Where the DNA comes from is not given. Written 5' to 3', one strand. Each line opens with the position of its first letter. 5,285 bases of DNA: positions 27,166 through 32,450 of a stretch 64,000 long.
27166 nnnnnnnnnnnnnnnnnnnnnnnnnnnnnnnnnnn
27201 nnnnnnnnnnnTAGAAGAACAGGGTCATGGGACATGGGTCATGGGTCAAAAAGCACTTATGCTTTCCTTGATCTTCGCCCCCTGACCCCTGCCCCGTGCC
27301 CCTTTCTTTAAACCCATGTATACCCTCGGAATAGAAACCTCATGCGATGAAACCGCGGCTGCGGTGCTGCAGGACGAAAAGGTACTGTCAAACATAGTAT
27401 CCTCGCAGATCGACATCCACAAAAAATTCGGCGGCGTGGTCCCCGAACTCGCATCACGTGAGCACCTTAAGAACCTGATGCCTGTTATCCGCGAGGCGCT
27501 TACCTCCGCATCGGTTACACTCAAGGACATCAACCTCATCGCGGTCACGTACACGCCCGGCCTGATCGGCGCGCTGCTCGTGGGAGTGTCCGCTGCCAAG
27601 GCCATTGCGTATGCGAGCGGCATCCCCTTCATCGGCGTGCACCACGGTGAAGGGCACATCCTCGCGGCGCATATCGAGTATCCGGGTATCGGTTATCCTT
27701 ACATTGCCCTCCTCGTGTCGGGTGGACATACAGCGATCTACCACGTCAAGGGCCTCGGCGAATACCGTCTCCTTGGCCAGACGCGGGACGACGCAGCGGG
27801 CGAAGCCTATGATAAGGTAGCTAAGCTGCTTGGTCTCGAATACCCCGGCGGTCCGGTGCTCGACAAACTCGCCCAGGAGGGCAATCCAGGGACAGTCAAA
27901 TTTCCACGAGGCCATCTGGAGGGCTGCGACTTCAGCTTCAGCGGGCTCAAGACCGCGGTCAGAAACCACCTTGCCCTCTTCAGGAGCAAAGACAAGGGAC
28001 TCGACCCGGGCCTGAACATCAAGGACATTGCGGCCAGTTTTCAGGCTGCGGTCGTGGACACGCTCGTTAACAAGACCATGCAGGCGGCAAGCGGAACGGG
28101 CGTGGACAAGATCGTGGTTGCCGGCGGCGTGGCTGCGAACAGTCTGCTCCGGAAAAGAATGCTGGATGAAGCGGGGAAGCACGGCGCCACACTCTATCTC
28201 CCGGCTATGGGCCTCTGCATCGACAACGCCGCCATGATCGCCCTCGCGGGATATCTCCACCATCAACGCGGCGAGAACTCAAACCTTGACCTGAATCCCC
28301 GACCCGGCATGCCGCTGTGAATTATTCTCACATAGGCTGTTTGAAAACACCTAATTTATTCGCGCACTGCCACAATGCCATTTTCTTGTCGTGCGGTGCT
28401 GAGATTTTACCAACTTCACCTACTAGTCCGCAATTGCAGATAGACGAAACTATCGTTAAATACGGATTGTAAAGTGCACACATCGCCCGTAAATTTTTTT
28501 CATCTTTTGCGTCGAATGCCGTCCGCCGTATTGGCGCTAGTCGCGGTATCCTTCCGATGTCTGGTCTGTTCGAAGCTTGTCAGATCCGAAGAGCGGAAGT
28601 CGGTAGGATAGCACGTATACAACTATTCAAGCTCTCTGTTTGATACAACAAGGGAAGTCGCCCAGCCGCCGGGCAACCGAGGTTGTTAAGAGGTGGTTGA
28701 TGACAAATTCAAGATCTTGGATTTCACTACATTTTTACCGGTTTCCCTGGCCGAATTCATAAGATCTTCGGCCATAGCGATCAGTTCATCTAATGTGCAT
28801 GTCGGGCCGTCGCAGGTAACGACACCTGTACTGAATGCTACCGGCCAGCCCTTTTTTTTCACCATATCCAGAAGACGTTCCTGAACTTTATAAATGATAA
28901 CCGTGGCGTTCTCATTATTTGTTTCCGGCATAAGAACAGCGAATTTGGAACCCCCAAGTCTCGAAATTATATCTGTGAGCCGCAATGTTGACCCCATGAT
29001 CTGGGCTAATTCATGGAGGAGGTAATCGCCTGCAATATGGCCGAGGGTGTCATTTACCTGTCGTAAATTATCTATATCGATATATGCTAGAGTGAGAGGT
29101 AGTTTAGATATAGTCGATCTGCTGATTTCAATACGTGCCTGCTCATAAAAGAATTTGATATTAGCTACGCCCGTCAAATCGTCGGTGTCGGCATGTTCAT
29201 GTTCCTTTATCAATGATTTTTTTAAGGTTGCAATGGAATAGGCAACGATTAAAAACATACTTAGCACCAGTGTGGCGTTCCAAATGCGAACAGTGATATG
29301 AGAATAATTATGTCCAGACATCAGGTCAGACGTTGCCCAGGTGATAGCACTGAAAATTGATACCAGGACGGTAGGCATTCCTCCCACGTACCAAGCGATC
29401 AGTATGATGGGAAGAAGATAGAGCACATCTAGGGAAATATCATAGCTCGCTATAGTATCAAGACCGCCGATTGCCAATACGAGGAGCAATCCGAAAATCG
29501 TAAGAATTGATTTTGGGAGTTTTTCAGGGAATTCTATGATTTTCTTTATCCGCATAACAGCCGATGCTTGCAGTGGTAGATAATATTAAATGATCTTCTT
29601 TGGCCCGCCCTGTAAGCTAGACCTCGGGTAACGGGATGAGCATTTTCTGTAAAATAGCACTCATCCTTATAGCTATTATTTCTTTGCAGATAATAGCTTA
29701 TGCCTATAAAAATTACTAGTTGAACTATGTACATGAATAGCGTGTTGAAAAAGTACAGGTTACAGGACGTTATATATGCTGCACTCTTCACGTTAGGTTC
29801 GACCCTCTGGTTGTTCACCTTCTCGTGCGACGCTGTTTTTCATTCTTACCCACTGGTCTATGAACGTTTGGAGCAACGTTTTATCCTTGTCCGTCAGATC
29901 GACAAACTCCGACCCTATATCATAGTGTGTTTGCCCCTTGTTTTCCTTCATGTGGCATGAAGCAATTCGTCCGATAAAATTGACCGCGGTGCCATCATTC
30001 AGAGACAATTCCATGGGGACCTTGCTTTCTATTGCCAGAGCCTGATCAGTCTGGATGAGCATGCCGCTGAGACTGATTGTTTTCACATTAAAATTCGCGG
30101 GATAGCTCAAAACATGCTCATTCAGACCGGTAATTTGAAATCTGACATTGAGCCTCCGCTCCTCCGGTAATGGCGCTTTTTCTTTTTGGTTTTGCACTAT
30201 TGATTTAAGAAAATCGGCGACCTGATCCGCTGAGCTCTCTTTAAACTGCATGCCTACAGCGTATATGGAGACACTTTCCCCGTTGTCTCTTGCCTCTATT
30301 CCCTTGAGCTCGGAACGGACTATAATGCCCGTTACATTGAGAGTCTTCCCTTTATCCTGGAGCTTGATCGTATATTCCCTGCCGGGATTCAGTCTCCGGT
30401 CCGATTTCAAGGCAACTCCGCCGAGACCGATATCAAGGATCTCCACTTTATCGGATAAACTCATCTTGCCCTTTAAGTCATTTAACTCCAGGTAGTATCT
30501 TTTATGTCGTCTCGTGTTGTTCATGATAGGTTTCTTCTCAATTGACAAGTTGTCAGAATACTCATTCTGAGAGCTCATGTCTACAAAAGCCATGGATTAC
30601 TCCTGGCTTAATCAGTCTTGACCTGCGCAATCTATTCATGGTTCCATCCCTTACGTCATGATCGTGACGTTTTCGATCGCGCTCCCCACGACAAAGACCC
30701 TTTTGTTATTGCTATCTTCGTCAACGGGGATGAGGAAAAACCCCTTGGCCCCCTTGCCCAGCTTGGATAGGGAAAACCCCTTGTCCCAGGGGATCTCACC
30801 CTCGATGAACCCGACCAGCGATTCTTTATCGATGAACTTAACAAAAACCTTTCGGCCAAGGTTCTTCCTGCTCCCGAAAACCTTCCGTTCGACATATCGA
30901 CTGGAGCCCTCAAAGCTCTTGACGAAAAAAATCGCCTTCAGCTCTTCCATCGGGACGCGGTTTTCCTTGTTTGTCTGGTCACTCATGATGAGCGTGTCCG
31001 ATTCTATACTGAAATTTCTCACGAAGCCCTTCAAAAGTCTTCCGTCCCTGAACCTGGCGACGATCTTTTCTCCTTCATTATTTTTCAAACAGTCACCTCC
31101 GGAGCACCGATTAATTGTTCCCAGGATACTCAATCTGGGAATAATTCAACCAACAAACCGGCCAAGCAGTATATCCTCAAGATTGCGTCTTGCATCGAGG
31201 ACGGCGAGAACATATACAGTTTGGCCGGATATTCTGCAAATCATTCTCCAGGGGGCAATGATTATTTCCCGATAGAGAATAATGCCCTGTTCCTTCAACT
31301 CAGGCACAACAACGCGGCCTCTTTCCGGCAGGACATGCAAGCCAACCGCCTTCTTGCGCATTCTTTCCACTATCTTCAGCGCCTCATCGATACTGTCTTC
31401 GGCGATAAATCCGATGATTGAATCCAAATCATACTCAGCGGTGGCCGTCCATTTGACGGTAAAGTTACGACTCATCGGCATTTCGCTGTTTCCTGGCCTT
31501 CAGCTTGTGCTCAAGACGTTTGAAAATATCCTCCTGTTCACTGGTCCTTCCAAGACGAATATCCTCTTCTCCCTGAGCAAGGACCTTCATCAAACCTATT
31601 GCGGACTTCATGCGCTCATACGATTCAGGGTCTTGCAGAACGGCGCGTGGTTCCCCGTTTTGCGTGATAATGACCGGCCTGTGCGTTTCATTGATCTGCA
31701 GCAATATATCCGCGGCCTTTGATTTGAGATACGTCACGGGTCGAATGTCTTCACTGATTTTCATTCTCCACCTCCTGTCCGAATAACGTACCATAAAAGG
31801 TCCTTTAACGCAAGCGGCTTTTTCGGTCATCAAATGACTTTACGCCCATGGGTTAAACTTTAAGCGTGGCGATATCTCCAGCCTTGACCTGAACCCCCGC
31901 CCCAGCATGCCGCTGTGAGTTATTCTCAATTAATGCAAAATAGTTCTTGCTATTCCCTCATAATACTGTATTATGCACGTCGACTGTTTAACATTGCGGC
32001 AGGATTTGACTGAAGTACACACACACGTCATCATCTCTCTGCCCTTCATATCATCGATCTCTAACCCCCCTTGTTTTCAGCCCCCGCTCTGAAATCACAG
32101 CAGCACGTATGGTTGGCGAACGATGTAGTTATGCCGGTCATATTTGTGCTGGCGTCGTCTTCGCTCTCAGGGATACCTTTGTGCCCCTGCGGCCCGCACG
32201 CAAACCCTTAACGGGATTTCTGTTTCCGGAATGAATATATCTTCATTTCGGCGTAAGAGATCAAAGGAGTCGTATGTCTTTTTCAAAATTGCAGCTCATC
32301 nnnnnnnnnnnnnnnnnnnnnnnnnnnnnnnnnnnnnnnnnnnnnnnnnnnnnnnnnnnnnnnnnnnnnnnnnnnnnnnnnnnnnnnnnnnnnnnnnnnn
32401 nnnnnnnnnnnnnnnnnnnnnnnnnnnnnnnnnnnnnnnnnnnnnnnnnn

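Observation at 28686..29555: GGDEF protein with dead A-site (GGSKF) but intact I-site (RLTD): likely c-di-GMP receptor rather than cyclase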

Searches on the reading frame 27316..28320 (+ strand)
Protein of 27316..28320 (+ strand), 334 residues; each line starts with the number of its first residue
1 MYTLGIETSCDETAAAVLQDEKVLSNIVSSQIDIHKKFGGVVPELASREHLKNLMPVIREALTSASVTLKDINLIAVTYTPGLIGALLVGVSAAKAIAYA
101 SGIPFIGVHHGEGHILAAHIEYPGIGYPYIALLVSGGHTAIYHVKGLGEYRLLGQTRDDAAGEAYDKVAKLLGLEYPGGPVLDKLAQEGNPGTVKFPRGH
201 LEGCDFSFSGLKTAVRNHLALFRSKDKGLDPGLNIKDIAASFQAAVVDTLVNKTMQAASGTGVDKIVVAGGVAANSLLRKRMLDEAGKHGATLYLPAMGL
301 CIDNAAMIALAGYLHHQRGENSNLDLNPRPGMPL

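Call 73: find_homologous_proteins(query=window:27316-28320:+, max_evalue=1e-100)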
Query window:27316-28320:+ (334 aa): 624 proteins with E <= 1e-100 among 8000 candidates; the best 120 are listed.
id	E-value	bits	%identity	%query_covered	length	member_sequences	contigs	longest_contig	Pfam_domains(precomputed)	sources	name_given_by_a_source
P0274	1.5e-200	683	93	100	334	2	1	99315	PF00814.32,PF22521.3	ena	-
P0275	2.4e-198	676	91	100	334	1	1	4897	PF00814.32,PF22521.3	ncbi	-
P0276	2.6e-198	676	92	100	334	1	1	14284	PF00814.32,PF22521.3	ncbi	ncbi:MAG: tRNA (adenosine(37)-N6)-threonylcarbamoyltransferase complex transferase subunit TsaD [Nit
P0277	2.8e-198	676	92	100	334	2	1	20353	PF00814.32,PF22521.3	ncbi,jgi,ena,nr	ncbi:MAG: tRNA (adenosine(37)-N6)-threonylcarbamoyltransferase complex transferase subunit TsaD [Nit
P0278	1.0e-197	674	92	100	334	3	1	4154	PF00814.32,PF22521.3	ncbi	-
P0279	3.3e-196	669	81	79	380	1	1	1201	PF02543.22,PF00814.32,PF22521.3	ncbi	-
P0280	3.6e-196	669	91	100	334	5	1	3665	PF00814.32,PF22521.3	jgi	-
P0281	6.2e-196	668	91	100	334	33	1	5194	PF00814.32,PF22521.3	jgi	jgi:N6-L-threonylcarbamoyladenine synthase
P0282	4.1e-195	665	90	100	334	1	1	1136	PF00814.32,PF22521.3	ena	-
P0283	4.5e-195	665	90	100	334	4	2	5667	PF00814.32,PF22521.3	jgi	jgi:N6-L-threonylcarbamoyladenine synthase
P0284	1.8e-194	663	90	100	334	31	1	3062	PF00814.32,PF22521.3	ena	-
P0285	6.3e-194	662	91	100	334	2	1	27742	PF02543.22,PF00814.32,PF22521.3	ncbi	-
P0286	1.2e-193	661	90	100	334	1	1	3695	PF00814.32,PF22521.3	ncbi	-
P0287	2.7e-193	659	91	100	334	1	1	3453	PF00814.32,PF22521.3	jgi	jgi:N6-L-threonylcarbamoyladenine synthase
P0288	1.2e-192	657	90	100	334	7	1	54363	PF00814.32,PF22521.3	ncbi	-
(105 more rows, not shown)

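Call 74: find_encoding_contigs(protein=P0274, flank=7000, max_places=2)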
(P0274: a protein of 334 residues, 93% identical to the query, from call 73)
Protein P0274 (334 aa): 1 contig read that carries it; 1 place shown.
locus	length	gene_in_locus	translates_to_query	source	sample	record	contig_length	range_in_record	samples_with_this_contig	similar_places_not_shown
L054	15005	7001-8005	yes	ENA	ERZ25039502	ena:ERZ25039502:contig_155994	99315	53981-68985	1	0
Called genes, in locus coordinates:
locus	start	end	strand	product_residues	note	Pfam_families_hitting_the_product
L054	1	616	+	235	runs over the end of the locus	PF00817:IMS, PF11798:IMS_HHH (weak)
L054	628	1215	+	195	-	PF11799:IMS_C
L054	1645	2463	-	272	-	-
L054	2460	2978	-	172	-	PF22769:DCD, PF00692:dUTPase (weak)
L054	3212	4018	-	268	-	PF00795:CN_hydrolase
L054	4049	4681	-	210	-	PF00881:Nitroreductase, PF14512:TM1586_NiRdase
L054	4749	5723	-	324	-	PF00793:DAHP_synth_1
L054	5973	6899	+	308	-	PF04748:Polysacc_deac_2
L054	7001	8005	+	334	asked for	PF00814:TsaD, PF22521:HypF_C_2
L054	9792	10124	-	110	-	PF05016:ParE_toxin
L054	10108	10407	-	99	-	PF02604:PhdYeFM_antitox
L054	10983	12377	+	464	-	PF00270:DEAD, PF04851:ResIII, PF00271:Helicase_C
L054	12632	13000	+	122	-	-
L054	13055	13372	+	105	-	-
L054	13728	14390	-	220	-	PF07719:TPR_2 (faint), PF13174:TPR_6 (faint), PF13181:TPR_8 (faint), PF13414:TPR_11 (weak), PF13431:TPR_17 (weak), PF00515:TPR_1 (weak), PF13424:TPR_12 (weak), PF13414:TPR_11, +2 more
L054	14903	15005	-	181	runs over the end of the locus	PF13801:Metal_resist, PF07813:LTXXQ (weak)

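Call 75: find_encoding_contigs(protein=P0277, flank=7000, max_places=2)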
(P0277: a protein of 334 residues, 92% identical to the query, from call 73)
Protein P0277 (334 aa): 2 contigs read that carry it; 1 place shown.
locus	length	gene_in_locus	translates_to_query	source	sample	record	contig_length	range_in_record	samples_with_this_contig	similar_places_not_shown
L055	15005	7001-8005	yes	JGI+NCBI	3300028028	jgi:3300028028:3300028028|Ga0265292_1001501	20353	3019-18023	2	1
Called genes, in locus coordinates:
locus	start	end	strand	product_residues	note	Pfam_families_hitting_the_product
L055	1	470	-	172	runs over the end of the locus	PF22769:DCD, PF00692:dUTPase (weak)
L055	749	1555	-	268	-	PF00795:CN_hydrolase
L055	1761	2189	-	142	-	-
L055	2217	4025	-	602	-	PF03415:Peptidase_C11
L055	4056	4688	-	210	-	PF00881:Nitroreductase, PF14512:TM1586_NiRdase (faint)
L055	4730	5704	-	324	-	PF00793:DAHP_synth_1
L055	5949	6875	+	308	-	PF04748:Polysacc_deac_2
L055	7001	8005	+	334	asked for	PF00814:TsaD, PF22521:HypF_C_2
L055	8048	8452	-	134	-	PF01850:PIN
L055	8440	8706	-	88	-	-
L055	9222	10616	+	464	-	PF00270:DEAD, PF04851:ResIII, PF00271:Helicase_C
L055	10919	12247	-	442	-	PF00270:DEAD, PF04851:ResIII, PF00271:Helicase_C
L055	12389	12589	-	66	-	PF00313:CSD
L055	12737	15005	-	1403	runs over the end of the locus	PF01869:BcrAD_BadFG, PF09989:DUF2229, PF06050:HGD-D (faint)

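Call 76: find_encoding_contigs(protein=P0288, flank=7000, max_places=2)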
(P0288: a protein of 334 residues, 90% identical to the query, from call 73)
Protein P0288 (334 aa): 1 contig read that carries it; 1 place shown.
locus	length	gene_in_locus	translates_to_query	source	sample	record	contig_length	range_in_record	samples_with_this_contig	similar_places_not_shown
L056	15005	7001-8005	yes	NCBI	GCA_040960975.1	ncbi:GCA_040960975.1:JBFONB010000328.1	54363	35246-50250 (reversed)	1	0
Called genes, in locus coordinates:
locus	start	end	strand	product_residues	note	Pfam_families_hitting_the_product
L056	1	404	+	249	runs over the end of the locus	PF00106:adh_short, PF13561:adh_short_C2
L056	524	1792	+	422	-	PF00817:IMS, PF11799:IMS_C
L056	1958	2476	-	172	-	PF22769:DCD, PF00692:dUTPase (weak)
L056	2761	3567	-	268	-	PF00795:CN_hydrolase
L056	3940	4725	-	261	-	PF00881:Nitroreductase, PF14512:TM1586_NiRdase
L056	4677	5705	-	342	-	PF00793:DAHP_synth_1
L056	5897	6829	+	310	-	PF04748:Polysacc_deac_2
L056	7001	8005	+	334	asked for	PF00814:TsaD, PF22521:HypF_C_2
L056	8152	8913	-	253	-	PF00005:ABC_tran, PF13304:AAA_21 (faint)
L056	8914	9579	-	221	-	PF00528:BPD_transp_1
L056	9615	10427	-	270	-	PF13531:SBP_bac_11, PF01547:SBP_bac_1, PF12974:Phosphonate-bd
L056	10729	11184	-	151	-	PF01850:PIN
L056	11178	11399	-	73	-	PF04014:MazE_antitoxin (weak)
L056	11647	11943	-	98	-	-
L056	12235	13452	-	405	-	PF01321:Creatinase_N, PF00557:Peptidase_M24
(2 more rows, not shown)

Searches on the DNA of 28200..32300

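Call 13: search_rna_families(source=window, start=28200, end=32300, threshold=evalue, max_evalue=1)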
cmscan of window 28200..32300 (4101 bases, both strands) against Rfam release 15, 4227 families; matches with E-value up to 1: 1.
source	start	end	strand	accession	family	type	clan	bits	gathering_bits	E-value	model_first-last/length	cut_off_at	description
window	32101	32151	+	RF00455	mir-15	Gene; miRNA;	CL00085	25.5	57.3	0.0039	17-72/88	no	mir-15 microRNA precursor family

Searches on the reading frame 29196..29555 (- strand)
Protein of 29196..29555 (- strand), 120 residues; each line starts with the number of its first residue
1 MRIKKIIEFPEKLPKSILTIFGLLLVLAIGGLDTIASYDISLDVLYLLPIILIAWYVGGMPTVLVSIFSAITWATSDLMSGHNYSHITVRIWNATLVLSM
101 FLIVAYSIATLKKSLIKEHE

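Call 32: search_protein_representatives(protein=window:29196-29555:-)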
Query: 120 residues. Proteins with E-value up to 0.001 (for the whole library): 3021; up to 1e-10: 501; up to 1e-30: 0. The best 150 are listed.
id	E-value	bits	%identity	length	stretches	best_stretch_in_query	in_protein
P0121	3.1e-26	108.2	39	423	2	20-118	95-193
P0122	6.7e-25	103.9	49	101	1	21-118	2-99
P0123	8.5e-24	100.3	46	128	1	3-117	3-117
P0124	1.7e-21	92.9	46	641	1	6-113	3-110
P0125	4.1e-20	88.5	36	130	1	4-116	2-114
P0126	4.2e-20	88.4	41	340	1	12-115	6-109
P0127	6.7e-20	87.8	37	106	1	4-108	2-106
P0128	1.1e-19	87.1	39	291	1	20-118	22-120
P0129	3.6e-19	85.4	53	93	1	33-119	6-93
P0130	4.5e-19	85.1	45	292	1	11-120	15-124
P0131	9.5e-19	84.1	37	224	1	6-117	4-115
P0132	9.6e-19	84.1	44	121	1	15-115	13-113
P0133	1.3e-18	83.7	36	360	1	6-115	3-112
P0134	2.8e-18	82.5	39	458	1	5-115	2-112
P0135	7.6e-18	81.2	38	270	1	10-117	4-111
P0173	2.6e-15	73.0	37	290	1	6-119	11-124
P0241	5.8e-14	68.6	34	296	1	3-115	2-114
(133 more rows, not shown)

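Call 67: list_cluster_members(proteins=[P0130, P0241, P0001, P0173])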
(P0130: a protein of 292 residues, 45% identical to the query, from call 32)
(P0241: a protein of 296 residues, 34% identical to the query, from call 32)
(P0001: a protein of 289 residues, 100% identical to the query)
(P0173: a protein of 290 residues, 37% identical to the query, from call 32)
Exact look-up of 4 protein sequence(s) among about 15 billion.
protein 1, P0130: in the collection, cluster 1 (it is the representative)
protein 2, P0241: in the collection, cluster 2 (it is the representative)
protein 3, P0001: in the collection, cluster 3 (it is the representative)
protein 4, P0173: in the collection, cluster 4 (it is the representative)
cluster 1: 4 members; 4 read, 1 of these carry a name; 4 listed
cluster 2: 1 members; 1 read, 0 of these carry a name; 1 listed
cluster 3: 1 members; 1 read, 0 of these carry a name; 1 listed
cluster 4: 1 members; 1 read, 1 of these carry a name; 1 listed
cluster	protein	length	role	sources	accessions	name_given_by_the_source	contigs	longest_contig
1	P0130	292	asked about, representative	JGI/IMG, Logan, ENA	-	-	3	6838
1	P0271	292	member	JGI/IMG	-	diguanylate cyclase (GGDEF)-like protein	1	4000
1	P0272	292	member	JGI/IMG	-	-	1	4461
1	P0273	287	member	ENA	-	-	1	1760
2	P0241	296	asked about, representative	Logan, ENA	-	-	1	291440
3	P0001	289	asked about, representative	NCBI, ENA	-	-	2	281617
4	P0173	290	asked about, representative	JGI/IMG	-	diguanylate cyclase (GGDEF)-like protein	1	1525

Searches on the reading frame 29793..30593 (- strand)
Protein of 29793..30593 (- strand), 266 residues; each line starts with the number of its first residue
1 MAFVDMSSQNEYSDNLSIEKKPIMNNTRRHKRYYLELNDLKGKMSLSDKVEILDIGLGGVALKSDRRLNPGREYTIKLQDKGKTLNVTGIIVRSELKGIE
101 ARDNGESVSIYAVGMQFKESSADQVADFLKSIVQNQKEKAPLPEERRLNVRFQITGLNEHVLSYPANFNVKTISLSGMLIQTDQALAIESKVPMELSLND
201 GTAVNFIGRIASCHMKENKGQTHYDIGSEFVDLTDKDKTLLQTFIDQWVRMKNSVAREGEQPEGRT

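Call 3: search_protein_families(library=pfam, proteins=[window:29793-30593:-], max_evalue=0.1)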
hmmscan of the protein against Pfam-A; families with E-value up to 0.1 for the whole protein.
window:29793-30593:- (266 aa): 2 families
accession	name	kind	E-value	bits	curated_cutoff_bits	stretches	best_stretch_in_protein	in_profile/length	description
PF07238.19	PilZ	-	5.4e-17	62.4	22.5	2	148-246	8-101/102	PilZ domain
PF25483.1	DUF7906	-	0.077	13.3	27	0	107-154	4-51/215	Domain of unknown function (DUF7906)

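Call 4: search_protein_families(library=ncbifam, proteins=[window:29793-30593:-], max_evalue=0.1)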
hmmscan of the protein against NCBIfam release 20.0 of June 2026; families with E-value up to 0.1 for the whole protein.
window:29793-30593:- (266 aa): 2 families
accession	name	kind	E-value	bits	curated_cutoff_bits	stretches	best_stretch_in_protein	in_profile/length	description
TIGR02266.1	gmx_TIGR02266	paralog_domain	4.8e-10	39.5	68.7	2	172-246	23-96/96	TIGR02266 family protein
NF041320.1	pfkB_Halo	equivalog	0.099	12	400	0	68-170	7-103/302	1-phosphofructokinase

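Call 69: search_protein_families(library=padloc, proteins=[window:29793-30593:-], max_evalue=0.01)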
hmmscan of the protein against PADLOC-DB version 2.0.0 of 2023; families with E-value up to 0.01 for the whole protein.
window:29793-30593:- (266 aa): 0 families

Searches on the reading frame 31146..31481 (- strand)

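Call 3: search_protein_families(library=pfam, proteins=[window:31146-31481:-], max_evalue=0.1)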
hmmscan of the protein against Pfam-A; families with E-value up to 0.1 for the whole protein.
window:31146-31481:- (111 aa): 1 family
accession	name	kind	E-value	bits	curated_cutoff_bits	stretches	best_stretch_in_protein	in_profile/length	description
PF05016.21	ParE_toxin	-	1e-13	52.1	23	1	9-100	1-88/89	ParE toxin of type II toxin-antitoxin system, parDE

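Call 69: search_protein_families(library=padloc, proteins=[window:31146-31481:-], max_evalue=0.01)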
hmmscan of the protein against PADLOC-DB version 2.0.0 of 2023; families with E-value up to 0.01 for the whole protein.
window:31146-31481:- (111 aa): 0 families

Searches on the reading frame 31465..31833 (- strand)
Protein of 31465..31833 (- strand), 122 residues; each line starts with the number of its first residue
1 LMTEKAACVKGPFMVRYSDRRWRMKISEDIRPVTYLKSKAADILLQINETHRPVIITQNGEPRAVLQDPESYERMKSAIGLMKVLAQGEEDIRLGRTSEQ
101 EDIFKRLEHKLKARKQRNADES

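Call 3: search_protein_families(library=pfam, proteins=[window:31465-31833:-], max_evalue=0.1)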
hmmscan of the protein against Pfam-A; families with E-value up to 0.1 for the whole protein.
window:31465-31833:- (122 aa): 2 families
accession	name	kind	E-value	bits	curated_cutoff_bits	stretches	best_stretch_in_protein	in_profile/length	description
PF02604.26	PhdYeFM_antitox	-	2.1e-16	59.9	29.8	1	28-99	1-72/74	Antitoxin Phd_YefM, type II toxin-antitoxin system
PF18506.7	RelB-like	-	0.0075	16.5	27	1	52-97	4-52/62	RelB Antitoxin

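Call 69: search_protein_families(library=padloc, proteins=[window:31465-31833:-], max_evalue=0.01)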
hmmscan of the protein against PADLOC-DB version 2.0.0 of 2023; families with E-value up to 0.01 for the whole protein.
window:31465-31833:- (122 aa): 0 families
